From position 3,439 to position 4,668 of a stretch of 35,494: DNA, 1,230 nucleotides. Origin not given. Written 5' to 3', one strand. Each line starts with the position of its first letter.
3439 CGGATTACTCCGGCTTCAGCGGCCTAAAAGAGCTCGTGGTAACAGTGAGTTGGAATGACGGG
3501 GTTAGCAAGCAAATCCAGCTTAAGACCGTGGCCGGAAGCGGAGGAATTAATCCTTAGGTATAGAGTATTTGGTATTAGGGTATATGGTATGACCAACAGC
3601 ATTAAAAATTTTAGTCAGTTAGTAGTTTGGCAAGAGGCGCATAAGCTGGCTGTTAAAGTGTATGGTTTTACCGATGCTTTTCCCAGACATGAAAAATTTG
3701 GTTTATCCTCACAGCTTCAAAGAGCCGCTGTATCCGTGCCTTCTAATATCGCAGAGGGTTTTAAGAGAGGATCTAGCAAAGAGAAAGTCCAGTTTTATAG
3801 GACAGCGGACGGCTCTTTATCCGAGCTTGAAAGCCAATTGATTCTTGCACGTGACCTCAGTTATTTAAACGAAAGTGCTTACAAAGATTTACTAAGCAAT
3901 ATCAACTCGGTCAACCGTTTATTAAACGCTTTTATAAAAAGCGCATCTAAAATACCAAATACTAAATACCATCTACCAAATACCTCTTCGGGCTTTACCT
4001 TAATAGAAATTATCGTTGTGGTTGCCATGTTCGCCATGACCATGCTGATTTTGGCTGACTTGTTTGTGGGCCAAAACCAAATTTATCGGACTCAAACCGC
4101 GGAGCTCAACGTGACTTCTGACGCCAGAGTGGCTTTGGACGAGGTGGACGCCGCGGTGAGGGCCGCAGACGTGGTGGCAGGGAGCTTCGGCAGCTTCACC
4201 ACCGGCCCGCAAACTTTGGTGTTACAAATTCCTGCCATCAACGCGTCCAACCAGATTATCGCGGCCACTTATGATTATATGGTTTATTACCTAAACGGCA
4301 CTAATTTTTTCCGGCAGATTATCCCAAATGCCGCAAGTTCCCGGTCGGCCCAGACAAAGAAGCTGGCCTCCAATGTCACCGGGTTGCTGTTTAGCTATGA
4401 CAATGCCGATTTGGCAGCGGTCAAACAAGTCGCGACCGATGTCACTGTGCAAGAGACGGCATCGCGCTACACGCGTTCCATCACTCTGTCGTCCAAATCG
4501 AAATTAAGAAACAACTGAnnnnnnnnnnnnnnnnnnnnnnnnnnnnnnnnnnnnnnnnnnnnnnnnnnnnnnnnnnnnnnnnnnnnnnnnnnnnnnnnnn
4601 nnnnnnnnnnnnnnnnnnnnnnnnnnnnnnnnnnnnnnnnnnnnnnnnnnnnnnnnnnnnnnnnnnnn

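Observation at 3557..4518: Avd/23S-IVS-type four-helix-bundle ORF bracketed by inverted heptamer arrays and fused in frame to a start-less pseudopilin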

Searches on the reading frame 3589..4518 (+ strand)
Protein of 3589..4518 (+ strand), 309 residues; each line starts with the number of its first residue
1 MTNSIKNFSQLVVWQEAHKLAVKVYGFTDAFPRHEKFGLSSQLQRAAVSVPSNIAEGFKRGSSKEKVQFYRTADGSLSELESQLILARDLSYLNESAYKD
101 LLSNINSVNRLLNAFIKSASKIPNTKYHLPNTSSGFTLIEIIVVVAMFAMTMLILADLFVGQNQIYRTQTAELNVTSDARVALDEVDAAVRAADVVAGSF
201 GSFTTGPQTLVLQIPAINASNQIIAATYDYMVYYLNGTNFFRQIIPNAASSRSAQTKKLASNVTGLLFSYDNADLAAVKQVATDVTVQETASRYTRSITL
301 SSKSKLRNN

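Call 3: search_protein_families(library=pfam, proteins=[window:3589-4518:+], max_evalue=0.01)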
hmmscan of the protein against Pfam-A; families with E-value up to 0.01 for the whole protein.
window:3589-4518:+ (309 aa): 3 families
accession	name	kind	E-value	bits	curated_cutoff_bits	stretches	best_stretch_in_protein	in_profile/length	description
PF05635.17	23S_rRNA_IVP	-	2.3e-38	131.1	33.8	1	10-114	2-106/106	23S rRNA-intervening sequence protein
PF22296.2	bAvd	-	3.6e-08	34.3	40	1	11-118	1-106/107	bAvd-like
PF07963.17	N_methyl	-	2.5e-05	24.1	21.2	1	132-155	3-26/27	Prokaryotic N-terminal methylation motif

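Call 9: find_encoding_contigs(protein=window:3589-4518:+, flank=10000, max_places=6)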
Protein window:3589-4518:+ (309 aa): 2 contigs read that carry it; 2 places shown.
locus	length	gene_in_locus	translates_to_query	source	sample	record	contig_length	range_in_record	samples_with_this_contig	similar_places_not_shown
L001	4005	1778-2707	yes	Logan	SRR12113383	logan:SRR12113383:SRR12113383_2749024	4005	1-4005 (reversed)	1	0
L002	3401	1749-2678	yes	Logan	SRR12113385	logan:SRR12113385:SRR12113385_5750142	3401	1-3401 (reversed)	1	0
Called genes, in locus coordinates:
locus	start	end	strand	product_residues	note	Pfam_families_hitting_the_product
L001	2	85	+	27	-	?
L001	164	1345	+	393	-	PF00482:T2SSF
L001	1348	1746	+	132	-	-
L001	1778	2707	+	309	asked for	PF05635:23S_rRNA_IVP, PF22296:bAvd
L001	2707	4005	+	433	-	?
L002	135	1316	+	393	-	PF00482:T2SSF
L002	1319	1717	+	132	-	-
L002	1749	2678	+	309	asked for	PF05635:23S_rRNA_IVP, PF22296:bAvd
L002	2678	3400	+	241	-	?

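Call 31: search_protein_families(library=ncbifam, proteins=[window:3589-4518:+], max_evalue=0.01)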
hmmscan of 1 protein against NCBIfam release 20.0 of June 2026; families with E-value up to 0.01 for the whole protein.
window:3589-4518:+ (309 aa): 8 families
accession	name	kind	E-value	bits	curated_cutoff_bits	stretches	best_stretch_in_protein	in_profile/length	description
TIGR02436.1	TIGR02436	subfamily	9.4e-36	122.4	24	1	13-119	1-108/109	four helix bundle protein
NF008911.0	PRK12275.1-2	subfamily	2.2e-34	118.5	137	1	5-120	1-116/118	hypothetical protein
NF008912.0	PRK12275.1-6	subfamily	1.8e-29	102.1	124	1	7-120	2-112/117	hypothetical protein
NF033474.1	DivGenRetAVD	equivalog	3.2e-10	40.3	80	1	12-117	2-104/104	diversity-generating retroelement protein Avd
TIGR02599.1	TIGR02599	subfamily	8.8e-05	21.9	256.5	1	135-194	1-60/361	Verru_Chthon cassette protein C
TIGR02532.1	IV_pilin_GFxxxE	domain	0.00092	19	16.3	1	134-155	2-23/24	prepilin-type N-terminal cleavage/methylation domain-containing protein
TIGR01710.1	typeII_sec_gspG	equivalog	0.0027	17.7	88.85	1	134-177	1-44/134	type II secretion system major pseudopilin GspG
NF047828.1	T3SSXpsI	equivalog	0.0096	16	150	0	135-188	3-56/132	type II secretion system protein XpsI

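Call 74: predict_structure(alignment_id=A2)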
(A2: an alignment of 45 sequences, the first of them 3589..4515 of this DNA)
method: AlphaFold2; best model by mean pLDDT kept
length: 309 residues; sequences in the alignment: 45
mean_pLDDT: 90.4   pTM: 0.59
mean pLDDT of the five models: 90.4, 81.8, 81.8, 78.3, 78.2
residues with pLDDT >= 90: 224; 70-90: 68; 50-70: 8; < 50: 9
segments of 3 or more residues with pLDDT < 50: 126-133
pLDDT, mean of each block of 10 residues (from residue 1): 77 94 95 89 94 89 85 92 93 94 94 88 56 66 93 93 83 84 97 97 98 98 97 98 98 98 97 96 94 87 89
secondary structure, 60 per line:
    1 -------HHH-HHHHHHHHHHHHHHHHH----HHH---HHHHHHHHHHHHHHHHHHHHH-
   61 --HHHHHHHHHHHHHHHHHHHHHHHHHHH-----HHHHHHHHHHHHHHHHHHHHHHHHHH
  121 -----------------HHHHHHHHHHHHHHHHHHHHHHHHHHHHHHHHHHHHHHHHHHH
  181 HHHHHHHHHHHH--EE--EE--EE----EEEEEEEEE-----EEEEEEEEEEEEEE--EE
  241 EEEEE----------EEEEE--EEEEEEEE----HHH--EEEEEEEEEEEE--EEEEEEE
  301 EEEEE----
elements in order: H12-28 H39-59 H63-89 H95-120 H138-192 E209-217 E223-236 E239-245 E256-260 E263-270 E280-291 E294-305

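Call 77: fold_search(model_id=the predicted structure, library=pdb)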
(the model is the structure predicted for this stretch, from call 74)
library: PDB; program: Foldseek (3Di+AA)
matches with E <= 10: 895; with E <= 0.001: 25
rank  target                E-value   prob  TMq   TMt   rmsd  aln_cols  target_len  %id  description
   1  2gsc_D                3.3e-09  1.00  0.36  0.96   0.7       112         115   37  Crystal Structure of the Conserved Hypothetical Cytosolic Protein Xcc0516 from Xanthomonas campestris (released 2006-10-03)
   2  2gsc_B                6.7e-09  1.00  0.36  0.94   1.9       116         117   35  Crystal Structure of the Conserved Hypothetical Cytosolic Protein Xcc0516 from Xanthomonas campestris (released 2006-10-03)
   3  2gsc_E                1.5e-08  1.00  0.35  0.95   0.8       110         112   37  Crystal Structure of the Conserved Hypothetical Cytosolic Protein Xcc0516 from Xanthomonas campestris (released 2006-10-03)
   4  2gsc_A                5.3e-08  1.00  0.36  0.96   0.8       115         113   35  Crystal Structure of the Conserved Hypothetical Cytosolic Protein Xcc0516 from Xanthomonas campestris (released 2006-10-03)
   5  2gsc_C                1.3e-07  1.00  0.34  0.95   0.8       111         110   36  Crystal Structure of the Conserved Hypothetical Cytosolic Protein Xcc0516 from Xanthomonas campestris (released 2006-10-03)
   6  3nje_B                3.0e-05  1.00  0.29  0.51   5.9       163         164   12  Structure of the Minor Pseudopilin XcpW from the Pseudomonas aeruginosa Type II Secretion System (released 2011-02-02)
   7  2rld_E                3.8e-05  1.00  0.32  0.88   1.9       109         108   25  CRYSTAL STRUCTURE OF A PROTEIN WITH UNKNOWN FUNCTION FROM S23 RIBOSOMAL PROTEIN FAMILY (BT_0352) FROM BACTEROIDES THET (released 2007-10-30)
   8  9a1f_S                6.3e-05  1.00  0.36  0.52   6.8       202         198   14  Integrative structure of the XcpGHIJK pseudo pilus filament model of a type II secretion system (released 2021-06-18)
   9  2ret_H                1.0e-04  1.00  0.29  0.51   7.1       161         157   12  The crystal structure of a binary complex of two pseudopilins: EpsI and EpsJ from the Type 2 Secretion System of Vibri (released 2008-02-05)
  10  5vtm_W                1.1e-04  1.00  0.26  0.45   6.9       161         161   10  The crystal structure of minor pseudopilin ternary complex of XcpVWX from the Type 2 secretion system of Pseudomonas a (released 2018-05-23)
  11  2rld_B                1.1e-04  1.00  0.33  0.88   1.7       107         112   24  CRYSTAL STRUCTURE OF A PROTEIN WITH UNKNOWN FUNCTION FROM S23 RIBOSOMAL PROTEIN FAMILY (BT_0352) FROM BACTEROIDES THET (released 2007-10-30)
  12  5bw0_A                1.2e-04  1.00  0.29  0.52   6.0       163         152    9  The crystal structure of minor pseudopilin binary complex of XcpV and XcpW from the Type 2 secretion system of Pseudom (released 2016-07-20)
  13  2rld_D                1.3e-04  1.00  0.33  0.90   1.8       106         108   23  CRYSTAL STRUCTURE OF A PROTEIN WITH UNKNOWN FUNCTION FROM S23 RIBOSOMAL PROTEIN FAMILY (BT_0352) FROM BACTEROIDES THET (released 2007-10-30)
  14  2ret_F                1.3e-04  1.00  0.28  0.50   7.2       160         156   12  The crystal structure of a binary complex of two pseudopilins: EpsI and EpsJ from the Type 2 Secretion System of Vibri (released 2008-02-05)
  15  2rld_C                1.8e-04  1.00  0.33  0.84   1.8       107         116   23  CRYSTAL STRUCTURE OF A PROTEIN WITH UNKNOWN FUNCTION FROM S23 RIBOSOMAL PROTEIN FAMILY (BT_0352) FROM BACTEROIDES THET (released 2007-10-30)
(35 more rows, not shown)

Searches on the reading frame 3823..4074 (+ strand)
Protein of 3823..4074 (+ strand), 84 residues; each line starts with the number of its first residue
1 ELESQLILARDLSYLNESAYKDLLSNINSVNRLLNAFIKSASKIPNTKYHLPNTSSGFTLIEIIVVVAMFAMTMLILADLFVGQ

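Call 82: find_homologous_proteins(query=A3, max_evalue=1e-8)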
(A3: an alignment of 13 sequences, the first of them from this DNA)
Query A3 (13 sequences) (84 aa, profile of the alignment): 5 proteins with E <= 1e-8 among 716 candidates.
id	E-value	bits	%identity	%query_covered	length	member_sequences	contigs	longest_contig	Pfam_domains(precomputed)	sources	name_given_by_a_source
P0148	1.8e-15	75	36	56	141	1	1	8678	PF22296.3,PF05635.18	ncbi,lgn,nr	ncbi:MAG: four helix bundle protein [bacterium]|nr:four helix bundle protein [bacterium]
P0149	3.0e-14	71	45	48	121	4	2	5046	PF22296.3,PF05635.18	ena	-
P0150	1.4e-11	62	40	48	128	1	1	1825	PF22296.3,PF05635.18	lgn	-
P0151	4.3e-11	61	38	48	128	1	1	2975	PF22296.3,PF05635.18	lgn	-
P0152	7.6e-11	60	37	45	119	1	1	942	PF22296.3,PF05635.18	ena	-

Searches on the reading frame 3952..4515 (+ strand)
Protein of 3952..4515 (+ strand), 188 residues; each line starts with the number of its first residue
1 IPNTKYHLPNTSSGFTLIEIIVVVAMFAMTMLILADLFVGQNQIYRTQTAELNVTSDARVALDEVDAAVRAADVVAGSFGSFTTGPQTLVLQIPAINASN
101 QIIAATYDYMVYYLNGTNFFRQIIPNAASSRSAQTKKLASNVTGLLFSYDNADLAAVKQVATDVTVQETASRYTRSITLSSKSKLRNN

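Call 10: find_homologous_proteins(query=window:3952-4515:+)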
Query window:3952-4515:+ (188 aa): 27 proteins with E <= 0.001 among 281 candidates.
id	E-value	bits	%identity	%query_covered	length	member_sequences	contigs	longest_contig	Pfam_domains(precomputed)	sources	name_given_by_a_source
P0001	1.6e-110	384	100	100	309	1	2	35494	PF22296.3,PF05635.18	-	-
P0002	1.4e-74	267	71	94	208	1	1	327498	-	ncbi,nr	ncbi:MAG: prepilin-type N-terminal cleavage/methylation domain-containing protein [Candidatus Doudna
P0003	2.4e-71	257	69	94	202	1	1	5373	-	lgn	-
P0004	3.3e-62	227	64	94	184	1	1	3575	PF07963.18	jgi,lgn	jgi:prepilin-type N-terminal cleavage/methylation domain-containing protein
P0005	1.6e-61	225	59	93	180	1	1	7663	-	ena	-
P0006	1.2e-60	222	56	95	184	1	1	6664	PF07963.18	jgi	jgi:prepilin-type N-terminal cleavage/methylation domain-containing protein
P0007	2.8e-60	221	60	94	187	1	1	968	PF07963.18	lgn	-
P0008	8.8e-59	216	60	93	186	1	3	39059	PF07963.18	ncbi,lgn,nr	ncbi:MAG: type II secretion system protein [Candidatus Doudnabacteria bacterium]|nr:type II secretio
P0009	9.4e-59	216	57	99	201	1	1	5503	PF07963.18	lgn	-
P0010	1.8e-58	215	57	96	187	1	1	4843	PF07963.18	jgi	jgi:prepilin-type N-terminal cleavage/methylation domain-containing protein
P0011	2.4e-58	215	57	94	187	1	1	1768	-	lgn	-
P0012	8.4e-58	213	60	94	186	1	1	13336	-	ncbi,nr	ncbi:MAG TPA: prepilin-type N-terminal cleavage/methylation domain-containing protein [Patescibacter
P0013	1.8e-57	212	58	95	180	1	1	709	PF07963.18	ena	-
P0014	6.4e-55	204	57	93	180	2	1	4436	PF07963.18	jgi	jgi:prepilin-type N-terminal cleavage/methylation domain-containing protein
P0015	1.1e-54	203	56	93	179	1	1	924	PF07963.18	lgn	-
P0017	8.7e-53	197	55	94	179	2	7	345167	-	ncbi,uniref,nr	ncbi:MAG: hypothetical protein A3I07_02680 [Candidatus Doudnabacteria bacterium RIFCSPLOWO2_02_FULL_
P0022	4.1e-49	185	50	95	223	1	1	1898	PF07963.18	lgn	-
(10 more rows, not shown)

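Call 12: find_encoding_contigs(protein=P0002, flank=6000, max_places=3)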
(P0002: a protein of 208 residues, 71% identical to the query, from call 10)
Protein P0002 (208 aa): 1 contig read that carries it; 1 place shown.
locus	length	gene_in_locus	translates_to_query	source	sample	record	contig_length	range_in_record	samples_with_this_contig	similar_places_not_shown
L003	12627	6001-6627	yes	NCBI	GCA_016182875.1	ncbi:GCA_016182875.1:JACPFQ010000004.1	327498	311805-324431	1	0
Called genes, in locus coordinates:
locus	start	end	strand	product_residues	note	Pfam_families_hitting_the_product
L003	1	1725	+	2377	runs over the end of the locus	PF13205:Big_5, PF22904:NOMO1-like_2nd (faint), PF13620:CarboxypepD_reg (weak), PF07210:DUF1416 (faint), PF13620:CarboxypepD_reg, PF00041:fn3 (weak)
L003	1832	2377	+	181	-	PF20803:PaaX_M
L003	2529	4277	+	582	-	PF05157:MshEN, PF00437:T2SSE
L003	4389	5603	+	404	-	PF28597:T2SSF_N, PF00482:T2SSF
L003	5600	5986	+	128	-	-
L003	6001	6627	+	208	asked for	-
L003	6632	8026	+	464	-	-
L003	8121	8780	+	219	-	PF11104:PilM_2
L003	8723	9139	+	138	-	PF11104:PilM_2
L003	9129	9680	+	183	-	PF05137:PilN (weak)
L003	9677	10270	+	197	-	-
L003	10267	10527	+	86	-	-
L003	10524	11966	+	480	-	PF00709:Adenylsucc_synt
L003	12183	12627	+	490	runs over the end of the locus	PF00478:IMPDH, PF00571:CBS, PF01070:FMN_dh, PF03060:NMO, PF00977:His_biosynth (faint)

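Call 13: find_encoding_contigs(protein=P0003, flank=6000, max_places=3)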
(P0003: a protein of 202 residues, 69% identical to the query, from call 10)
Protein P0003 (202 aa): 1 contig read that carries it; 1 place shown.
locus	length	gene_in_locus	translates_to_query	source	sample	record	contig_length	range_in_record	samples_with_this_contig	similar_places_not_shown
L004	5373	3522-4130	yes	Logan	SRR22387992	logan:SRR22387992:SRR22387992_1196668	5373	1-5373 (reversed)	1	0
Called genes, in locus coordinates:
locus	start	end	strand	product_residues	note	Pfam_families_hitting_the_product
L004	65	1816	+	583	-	PF05157:MshEN, PF00437:T2SSE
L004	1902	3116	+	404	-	PF28597:T2SSF_N, PF00482:T2SSF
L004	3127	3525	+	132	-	-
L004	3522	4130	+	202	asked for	-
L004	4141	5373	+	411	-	?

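Call 37: find_encoding_contigs(protein=P0008, flank=1500, max_places=1)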
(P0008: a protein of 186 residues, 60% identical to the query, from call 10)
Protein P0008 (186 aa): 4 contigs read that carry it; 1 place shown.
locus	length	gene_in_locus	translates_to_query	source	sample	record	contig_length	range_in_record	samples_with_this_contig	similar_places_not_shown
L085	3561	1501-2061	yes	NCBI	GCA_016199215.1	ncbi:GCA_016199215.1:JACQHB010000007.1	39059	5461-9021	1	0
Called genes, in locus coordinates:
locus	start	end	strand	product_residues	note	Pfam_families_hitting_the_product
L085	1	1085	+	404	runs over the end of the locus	PF28597:T2SSF_N, PF00482:T2SSF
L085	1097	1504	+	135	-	PF07963:N_methyl (weak)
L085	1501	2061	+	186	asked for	PF07963:N_methyl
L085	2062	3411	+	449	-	-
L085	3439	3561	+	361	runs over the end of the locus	PF11104:PilM_2, PF05134:T2SSL (weak), PF06723:MreB_Mbl (faint), PF25216:Volactin (weak), PF14450:FtsA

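Call 38: find_encoding_contigs(protein=P0017, flank=1500, max_places=1)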
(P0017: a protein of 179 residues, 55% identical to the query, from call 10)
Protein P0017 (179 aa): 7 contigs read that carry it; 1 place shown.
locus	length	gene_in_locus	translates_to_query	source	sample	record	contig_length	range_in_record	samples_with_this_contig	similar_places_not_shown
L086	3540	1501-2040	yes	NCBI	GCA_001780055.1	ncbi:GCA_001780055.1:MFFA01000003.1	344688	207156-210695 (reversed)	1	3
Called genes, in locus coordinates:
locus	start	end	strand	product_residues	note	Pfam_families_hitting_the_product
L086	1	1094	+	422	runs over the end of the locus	PF28597:T2SSF_N, PF00482:T2SSF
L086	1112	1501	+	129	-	-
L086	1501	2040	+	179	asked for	-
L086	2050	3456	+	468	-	-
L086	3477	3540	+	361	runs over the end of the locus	PF11104:PilM_2, PF06723:MreB_Mbl (faint), PF14450:FtsA, PF25216:Volactin (weak)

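Call 39: find_encoding_contigs(protein=P0022, flank=1500, max_places=1)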
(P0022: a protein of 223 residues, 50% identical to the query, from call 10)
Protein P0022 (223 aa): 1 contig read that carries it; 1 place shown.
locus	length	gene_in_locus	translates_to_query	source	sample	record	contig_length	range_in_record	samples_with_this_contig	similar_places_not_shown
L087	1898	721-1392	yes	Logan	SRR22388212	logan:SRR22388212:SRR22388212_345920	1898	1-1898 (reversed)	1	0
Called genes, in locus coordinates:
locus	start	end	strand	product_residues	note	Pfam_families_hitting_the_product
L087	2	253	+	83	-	?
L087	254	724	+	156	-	-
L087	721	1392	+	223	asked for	PF07963:N_methyl (weak)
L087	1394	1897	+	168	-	?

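Call 40: find_encoding_contigs(protein=P0009, flank=1500, max_places=1)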
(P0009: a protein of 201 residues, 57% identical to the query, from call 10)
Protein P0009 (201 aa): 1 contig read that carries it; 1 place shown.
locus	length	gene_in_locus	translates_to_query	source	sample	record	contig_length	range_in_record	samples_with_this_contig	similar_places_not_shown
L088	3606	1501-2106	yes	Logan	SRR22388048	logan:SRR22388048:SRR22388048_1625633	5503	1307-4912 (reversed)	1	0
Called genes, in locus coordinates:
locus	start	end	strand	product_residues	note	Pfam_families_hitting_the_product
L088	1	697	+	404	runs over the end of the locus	PF28597:T2SSF_N, PF00482:T2SSF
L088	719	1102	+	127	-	PF05635:23S_rRNA_IVP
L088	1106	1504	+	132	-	-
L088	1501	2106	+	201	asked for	PF07963:N_methyl (weak)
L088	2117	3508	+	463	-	-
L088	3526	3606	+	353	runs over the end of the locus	PF11104:PilM_2, PF06723:MreB_Mbl (faint), PF14450:FtsA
